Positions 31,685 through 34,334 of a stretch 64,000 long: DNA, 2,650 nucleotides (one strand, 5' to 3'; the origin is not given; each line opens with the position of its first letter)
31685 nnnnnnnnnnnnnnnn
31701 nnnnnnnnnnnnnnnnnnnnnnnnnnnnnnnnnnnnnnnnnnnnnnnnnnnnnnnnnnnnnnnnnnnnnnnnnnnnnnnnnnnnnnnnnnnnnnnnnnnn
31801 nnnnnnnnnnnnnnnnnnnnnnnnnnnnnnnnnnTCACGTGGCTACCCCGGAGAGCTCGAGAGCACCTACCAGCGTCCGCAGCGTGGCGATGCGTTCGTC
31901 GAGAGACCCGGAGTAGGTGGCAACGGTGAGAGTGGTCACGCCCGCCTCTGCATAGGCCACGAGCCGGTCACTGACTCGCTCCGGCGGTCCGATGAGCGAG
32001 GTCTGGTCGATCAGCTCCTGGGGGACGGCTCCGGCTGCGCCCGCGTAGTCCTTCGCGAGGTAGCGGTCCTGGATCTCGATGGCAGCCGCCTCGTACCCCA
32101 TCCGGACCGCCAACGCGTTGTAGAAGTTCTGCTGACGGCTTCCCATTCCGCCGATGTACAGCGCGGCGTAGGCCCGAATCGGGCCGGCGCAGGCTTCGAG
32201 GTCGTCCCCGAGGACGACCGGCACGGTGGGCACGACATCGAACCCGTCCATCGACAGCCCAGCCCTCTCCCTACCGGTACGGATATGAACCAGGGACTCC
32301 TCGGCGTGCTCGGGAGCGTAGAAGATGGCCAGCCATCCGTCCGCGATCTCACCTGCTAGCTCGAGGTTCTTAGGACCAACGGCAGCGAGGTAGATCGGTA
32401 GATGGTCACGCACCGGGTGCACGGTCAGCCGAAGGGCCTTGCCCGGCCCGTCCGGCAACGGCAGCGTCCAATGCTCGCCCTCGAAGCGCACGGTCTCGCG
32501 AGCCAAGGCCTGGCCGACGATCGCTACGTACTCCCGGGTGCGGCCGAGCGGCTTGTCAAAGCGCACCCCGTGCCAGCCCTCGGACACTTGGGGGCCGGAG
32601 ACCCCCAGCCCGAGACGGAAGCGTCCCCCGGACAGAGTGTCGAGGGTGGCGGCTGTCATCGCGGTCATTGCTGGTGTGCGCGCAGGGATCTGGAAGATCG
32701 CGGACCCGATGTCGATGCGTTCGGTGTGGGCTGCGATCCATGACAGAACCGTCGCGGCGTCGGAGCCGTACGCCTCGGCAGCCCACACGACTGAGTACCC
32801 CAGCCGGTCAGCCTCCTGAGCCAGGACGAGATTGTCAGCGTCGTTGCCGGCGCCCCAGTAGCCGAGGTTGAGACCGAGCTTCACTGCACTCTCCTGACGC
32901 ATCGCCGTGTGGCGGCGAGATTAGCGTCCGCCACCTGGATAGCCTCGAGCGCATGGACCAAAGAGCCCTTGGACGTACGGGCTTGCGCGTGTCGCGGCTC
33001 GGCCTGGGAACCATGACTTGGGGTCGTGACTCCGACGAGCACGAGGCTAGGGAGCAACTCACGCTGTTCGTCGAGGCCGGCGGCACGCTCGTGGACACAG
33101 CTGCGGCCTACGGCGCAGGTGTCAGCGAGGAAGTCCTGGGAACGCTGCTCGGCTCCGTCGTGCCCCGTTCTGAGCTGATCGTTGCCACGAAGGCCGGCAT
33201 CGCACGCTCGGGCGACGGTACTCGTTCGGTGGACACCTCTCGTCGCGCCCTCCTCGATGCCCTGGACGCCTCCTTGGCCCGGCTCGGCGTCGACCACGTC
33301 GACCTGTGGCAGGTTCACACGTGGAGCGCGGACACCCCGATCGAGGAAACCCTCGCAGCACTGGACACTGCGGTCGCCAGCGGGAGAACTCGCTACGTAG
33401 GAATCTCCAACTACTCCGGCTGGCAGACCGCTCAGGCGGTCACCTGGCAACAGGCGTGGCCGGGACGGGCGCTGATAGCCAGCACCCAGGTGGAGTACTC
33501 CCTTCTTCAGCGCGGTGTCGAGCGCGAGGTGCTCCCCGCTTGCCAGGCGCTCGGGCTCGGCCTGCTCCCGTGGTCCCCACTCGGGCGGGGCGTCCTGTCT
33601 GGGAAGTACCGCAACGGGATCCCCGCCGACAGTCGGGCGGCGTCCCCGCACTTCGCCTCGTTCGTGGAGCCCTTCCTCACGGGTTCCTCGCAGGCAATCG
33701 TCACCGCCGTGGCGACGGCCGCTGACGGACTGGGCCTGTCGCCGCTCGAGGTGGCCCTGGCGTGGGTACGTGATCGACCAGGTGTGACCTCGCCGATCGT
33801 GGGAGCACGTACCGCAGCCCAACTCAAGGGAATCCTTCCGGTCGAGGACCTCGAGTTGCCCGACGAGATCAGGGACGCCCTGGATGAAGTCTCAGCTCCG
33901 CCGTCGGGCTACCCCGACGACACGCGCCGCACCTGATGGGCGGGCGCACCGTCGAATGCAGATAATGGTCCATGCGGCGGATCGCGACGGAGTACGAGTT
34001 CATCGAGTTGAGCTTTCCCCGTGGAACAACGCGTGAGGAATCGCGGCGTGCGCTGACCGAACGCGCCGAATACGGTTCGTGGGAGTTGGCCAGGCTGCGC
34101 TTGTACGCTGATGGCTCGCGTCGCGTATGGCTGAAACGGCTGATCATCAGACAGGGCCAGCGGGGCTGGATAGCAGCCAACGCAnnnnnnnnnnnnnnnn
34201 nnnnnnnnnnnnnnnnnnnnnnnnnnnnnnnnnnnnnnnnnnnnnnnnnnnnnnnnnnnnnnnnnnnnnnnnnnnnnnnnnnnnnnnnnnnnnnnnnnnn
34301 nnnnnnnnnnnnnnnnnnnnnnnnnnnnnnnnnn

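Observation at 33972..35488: Sulfotransferase-like protein with PAPS-loop-like motif and a poly-basic tail, paired with a small basic ORF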

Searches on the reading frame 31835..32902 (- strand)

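Call 3: search_protein_families(library=pfam, proteins=[window:31835-32902:-], max_evalue=1)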
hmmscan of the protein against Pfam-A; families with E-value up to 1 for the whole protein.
window:31835-32902:- (355 aa): 1 family
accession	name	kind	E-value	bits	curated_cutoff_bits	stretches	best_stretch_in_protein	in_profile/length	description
PF00296.26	Bac_luciferase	-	5.8e-84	282.6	27.9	1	23-323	24-313/314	Luciferase-like monooxygenase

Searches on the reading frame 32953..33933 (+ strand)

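Call 3: search_protein_families(library=pfam, proteins=[window:32953-33933:+], max_evalue=1)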
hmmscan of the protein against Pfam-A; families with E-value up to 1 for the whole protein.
window:32953-33933:+ (327 aa): 1 family
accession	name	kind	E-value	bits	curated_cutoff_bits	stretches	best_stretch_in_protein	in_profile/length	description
PF00248.27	Aldo_ket_red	-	5.3e-68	229.7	24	1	15-313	1-289/291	Aldo/keto reductase family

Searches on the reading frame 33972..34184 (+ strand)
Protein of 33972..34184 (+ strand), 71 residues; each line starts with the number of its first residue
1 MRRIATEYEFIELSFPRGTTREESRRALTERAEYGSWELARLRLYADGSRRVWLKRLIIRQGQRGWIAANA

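Call 3: search_protein_families(library=pfam, proteins=[window:33972-34184:+], max_evalue=1)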
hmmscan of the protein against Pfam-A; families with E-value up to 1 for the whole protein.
window:33972-34184:+ (71 aa): 1 family
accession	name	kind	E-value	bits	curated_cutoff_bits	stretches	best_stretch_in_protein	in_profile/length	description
PF18963.5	DUF5703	-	1e-22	79.9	33.2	1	7-56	1-50/51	Family of unknown function (DUF5703)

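Call 4: search_protein_families(library=ncbifam, proteins=[window:33972-34184:+], max_evalue=1)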
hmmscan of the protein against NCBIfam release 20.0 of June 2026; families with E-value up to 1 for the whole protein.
window:33972-34184:+ (71 aa): 0 families

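Call 72: find_homologous_proteins(query=window:33972-34184:+)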
Query window:33972-34184:+ (71 aa): 81 proteins with E <= 0.001 among 81 candidates.
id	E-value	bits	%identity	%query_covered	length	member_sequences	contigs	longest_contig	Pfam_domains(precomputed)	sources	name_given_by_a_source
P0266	2.8e-38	146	100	100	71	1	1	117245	PF18963.6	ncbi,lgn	-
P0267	2.2e-25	105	87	86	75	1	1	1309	PF18963.6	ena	-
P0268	4.9e-24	101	87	75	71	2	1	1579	PF18963.6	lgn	-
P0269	4.4e-22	95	77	66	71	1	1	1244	PF18963.6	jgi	jgi:Family of unknown function (DUF5703)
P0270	5.8e-22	94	81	76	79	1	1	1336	PF18963.6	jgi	jgi:Family of unknown function (DUF5703)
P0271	7.1e-22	94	80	65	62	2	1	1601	PF18963.6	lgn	-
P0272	1.4e-21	93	81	80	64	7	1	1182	PF18963.6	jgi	jgi:Family of unknown function (DUF5703)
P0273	3.8e-21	92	80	63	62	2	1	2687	PF18963.6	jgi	jgi:hypothetical protein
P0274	2.4e-20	89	75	86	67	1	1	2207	PF18963.6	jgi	jgi:hypothetical protein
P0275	3.0e-20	89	62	97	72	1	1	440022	PF18963.6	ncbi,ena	-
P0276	8.8e-20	88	80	77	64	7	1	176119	PF18963.6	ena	-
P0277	1.4e-19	87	74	86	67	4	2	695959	PF18963.6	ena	-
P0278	1.5e-19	87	81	76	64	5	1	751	PF18963.6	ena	-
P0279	2.4e-19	86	80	76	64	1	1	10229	PF18963.6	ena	-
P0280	2.0e-18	83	76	76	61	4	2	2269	PF18963.6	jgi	jgi:hypothetical protein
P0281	3.9e-18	82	72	61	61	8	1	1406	PF18963.6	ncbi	-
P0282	4.5e-18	82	68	85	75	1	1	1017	PF18963.6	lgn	-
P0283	5.1e-18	82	72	61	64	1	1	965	PF18963.6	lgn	-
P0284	7.5e-18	81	74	75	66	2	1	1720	PF18963.6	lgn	-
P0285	9.1e-18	81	72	76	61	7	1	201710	PF18963.6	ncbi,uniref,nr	ncbi:DUF5703 family protein [Vallicoccus soli]|uniref:Dihydroorotate dehydrogenase n=1 Tax=Vallicocc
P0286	1.1e-17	81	72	61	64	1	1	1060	PF18963.6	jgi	jgi:Family of unknown function (DUF5703)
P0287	1.9e-17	80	69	73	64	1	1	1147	PF18963.6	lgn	-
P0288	2.1e-17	80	71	77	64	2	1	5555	PF18963.6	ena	-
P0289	7.9e-17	78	69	77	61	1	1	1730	PF18963.6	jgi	jgi:hypothetical protein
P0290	9.1e-17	78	70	76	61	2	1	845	PF18963.6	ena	-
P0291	1.2e-16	78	70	76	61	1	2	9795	PF18963.6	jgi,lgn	jgi:hypothetical protein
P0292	1.2e-16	78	71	79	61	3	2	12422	PF18963.6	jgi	-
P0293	1.3e-16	78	69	68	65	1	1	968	PF18963.6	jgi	jgi:hypothetical protein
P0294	1.4e-16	77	69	77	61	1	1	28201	PF18963.6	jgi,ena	-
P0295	1.9e-16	77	70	79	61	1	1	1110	PF18963.6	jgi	jgi:hypothetical protein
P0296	2.3e-16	77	70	76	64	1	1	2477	PF18963.6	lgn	-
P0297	2.8e-16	77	69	77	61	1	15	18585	PF18963.6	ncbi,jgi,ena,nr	ncbi:MAG TPA: DUF5703 family protein [Trebonia sp.]|jgi:hypothetical protein|nr:DUF5703 family prote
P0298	3.0e-16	76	69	77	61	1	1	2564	PF18963.6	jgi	jgi:hypothetical protein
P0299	3.3e-16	76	69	76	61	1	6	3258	PF18963.6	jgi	jgi:Family of unknown function (DUF5703)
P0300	3.4e-16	76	69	76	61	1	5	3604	PF18963.6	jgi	jgi:hypothetical protein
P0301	3.7e-16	76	69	76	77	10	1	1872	PF18963.6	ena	-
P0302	3.9e-16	76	69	77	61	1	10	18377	PF18963.6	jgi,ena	jgi:hypothetical protein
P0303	5.4e-16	76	69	77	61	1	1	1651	PF18963.6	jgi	jgi:hypothetical protein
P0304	6.2e-16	75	69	76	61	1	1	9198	PF18963.6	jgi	jgi:Family of unknown function (DUF5703)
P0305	7.5e-16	75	66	79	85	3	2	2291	PF18963.6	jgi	jgi:hypothetical protein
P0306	7.9e-16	75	65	77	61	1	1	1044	PF18963.6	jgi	jgi:hypothetical protein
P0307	8.5e-16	75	69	76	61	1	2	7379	PF18963.6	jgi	jgi:Family of unknown function (DUF5703)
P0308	8.6e-16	75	67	77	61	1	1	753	PF18963.6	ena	-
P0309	1.1e-15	75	67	76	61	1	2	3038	PF18963.6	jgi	-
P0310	1.3e-15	74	67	69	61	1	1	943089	PF18963.6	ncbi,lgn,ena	-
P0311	1.3e-15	74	69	76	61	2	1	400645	PF18963.6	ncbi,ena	-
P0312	1.4e-15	74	65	77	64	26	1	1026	PF18963.6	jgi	jgi:hypothetical protein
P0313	2.2e-15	74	67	77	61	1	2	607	PF18963.6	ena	-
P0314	2.2e-15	74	67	76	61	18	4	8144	PF18963.6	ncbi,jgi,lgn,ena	jgi:hypothetical protein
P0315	2.6e-15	73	65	77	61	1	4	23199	PF18963.6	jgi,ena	jgi:hypothetical protein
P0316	3.7e-15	73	67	77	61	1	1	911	PF18963.6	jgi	jgi:hypothetical protein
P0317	3.9e-15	73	56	68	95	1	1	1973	PF18963.6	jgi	jgi:hypothetical protein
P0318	5.2e-15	73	65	77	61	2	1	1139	PF18963.6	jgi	jgi:hypothetical protein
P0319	6.9e-15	72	62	82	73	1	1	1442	PF18963.6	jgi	jgi:hypothetical protein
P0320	1.7e-14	71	69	76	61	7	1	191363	PF18963.6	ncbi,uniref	ncbi:DUF5703 family protein [Motilibacter deserti]|uniref:DUF5703 family protein n=1 Tax=Motilibacte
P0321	4.6e-14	70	65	76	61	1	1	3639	PF18963.6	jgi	-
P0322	6.4e-14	69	65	76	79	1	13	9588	PF18963.6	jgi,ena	jgi:hypothetical protein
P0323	6.8e-14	69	65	76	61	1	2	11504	PF18963.6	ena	-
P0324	7.3e-14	69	64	82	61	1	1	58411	PF18963.6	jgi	jgi:hypothetical protein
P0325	7.9e-14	69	60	80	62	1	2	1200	PF18963.6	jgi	jgi:hypothetical protein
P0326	9.3e-14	69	65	76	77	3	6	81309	PF18963.6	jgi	jgi:hypothetical protein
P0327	1.0e-13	68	67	77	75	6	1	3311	PF18963.6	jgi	-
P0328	1.1e-13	68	69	76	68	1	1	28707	PF18963.6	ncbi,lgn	-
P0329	1.1e-13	68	70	76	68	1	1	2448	PF18963.6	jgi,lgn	-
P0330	1.8e-13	68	67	77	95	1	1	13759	PF18963.6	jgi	jgi:hypothetical protein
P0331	1.9e-13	68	69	76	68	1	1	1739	PF18963.6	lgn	-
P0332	2.5e-13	67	69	76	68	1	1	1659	PF18963.6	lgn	-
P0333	4.9e-13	66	69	68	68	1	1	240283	PF18963.6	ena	-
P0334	1.0e-12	65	67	68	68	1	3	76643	PF18963.6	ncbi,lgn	ncbi:MAG: DUF5703 family protein [Nocardioidaceae bacterium]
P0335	1.0e-12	65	67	68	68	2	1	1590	PF18963.6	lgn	-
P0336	1.9e-12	64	69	68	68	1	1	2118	PF18963.6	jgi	jgi:uncharacterized protein DUF5703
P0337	2.1e-12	64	67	61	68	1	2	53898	PF18963.6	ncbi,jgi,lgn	-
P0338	2.5e-12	64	69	68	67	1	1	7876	PF18963.6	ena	-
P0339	3.0e-12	64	67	68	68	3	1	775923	PF18963.6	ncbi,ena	-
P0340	4.1e-12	63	65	83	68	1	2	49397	PF18963.6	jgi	jgi:hypothetical protein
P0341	6.5e-12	63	69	68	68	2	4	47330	PF18963.6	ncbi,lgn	ncbi:MAG: DUF5703 family protein [Nocardioidaceae bacterium]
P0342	6.5e-12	63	69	68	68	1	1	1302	PF18963.6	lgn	-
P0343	1.7e-11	61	67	68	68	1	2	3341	PF18963.6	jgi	jgi:uncharacterized protein DUF5703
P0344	1.8e-11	61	67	68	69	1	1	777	PF18963.6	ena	-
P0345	1.7e-10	58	59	83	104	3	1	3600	PF18963.6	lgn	-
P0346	2.7e-10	58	88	48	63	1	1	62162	PF18963.6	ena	-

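Call 73: find_encoding_contigs(protein=P0275, flank=4000, max_places=1)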
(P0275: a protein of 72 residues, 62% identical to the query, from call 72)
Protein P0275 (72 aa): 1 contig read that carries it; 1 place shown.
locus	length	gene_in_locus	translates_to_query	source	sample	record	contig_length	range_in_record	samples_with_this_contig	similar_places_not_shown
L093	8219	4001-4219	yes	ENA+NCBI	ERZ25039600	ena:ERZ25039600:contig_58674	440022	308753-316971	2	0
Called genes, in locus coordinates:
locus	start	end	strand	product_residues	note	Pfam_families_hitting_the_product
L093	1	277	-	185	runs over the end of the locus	PF11290:DUF3090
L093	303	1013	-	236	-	PF00300:His_Phos_1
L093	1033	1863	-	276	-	PF02673:BacA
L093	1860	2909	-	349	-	PF00296:Bac_luciferase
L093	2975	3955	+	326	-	PF00248:Aldo_ket_red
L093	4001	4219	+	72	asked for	PF18963:DUF5703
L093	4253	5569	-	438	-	PF04389:Peptidase_M28 (weak), PF01546:Peptidase_M20, PF07687:M20_dimer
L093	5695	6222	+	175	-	PF00293:NUDIX, PF14815:NUDIX_4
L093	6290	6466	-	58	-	-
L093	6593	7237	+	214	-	PF07885:Ion_trans_2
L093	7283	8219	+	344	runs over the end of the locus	PF03446:NAD_binding_2, PF03807:F420_oxidored (weak), PF00393:6PGD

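Call 74: find_encoding_contigs(protein=P0285, flank=4000, max_places=1)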
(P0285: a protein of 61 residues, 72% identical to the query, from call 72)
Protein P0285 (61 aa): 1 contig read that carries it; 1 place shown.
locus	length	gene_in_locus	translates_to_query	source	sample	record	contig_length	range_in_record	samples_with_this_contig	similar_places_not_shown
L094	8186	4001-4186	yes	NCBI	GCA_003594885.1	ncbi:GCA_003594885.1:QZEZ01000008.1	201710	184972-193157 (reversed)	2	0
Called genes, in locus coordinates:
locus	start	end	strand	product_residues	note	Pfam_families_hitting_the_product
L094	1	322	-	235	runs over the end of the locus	PF00300:His_Phos_1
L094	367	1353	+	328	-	PF01544:CorA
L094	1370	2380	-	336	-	PF02673:BacA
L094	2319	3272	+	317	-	PF00248:Aldo_ket_red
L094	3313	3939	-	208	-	-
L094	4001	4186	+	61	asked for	PF18963:DUF5703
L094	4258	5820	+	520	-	PF00324:AA_permease, PF13520:AA_permease_2, PF13906:AA_permease_C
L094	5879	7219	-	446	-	PF04389:Peptidase_M28, PF01546:Peptidase_M20, PF07687:M20_dimer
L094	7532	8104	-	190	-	PF00440:TetR_N, PF13977:TetR_C_6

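Call 75: find_encoding_contigs(protein=P0277, flank=4000, max_places=1)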
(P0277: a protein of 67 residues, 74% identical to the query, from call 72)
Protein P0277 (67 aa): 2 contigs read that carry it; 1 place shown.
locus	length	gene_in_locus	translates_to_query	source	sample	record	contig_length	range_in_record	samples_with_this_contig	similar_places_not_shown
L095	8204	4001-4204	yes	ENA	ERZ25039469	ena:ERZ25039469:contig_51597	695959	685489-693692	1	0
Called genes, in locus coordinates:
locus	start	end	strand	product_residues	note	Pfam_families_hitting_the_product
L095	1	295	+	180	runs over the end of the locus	PF01544:CorA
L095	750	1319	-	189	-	PF02673:BacA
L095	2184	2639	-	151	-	PF00296:Bac_luciferase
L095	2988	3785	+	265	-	-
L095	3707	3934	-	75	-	-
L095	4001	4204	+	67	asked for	PF18963:DUF5703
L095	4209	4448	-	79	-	-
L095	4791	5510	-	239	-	PF04389:Peptidase_M28, PF01546:Peptidase_M20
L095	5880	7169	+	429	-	PF00589:Phage_integrase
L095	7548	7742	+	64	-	-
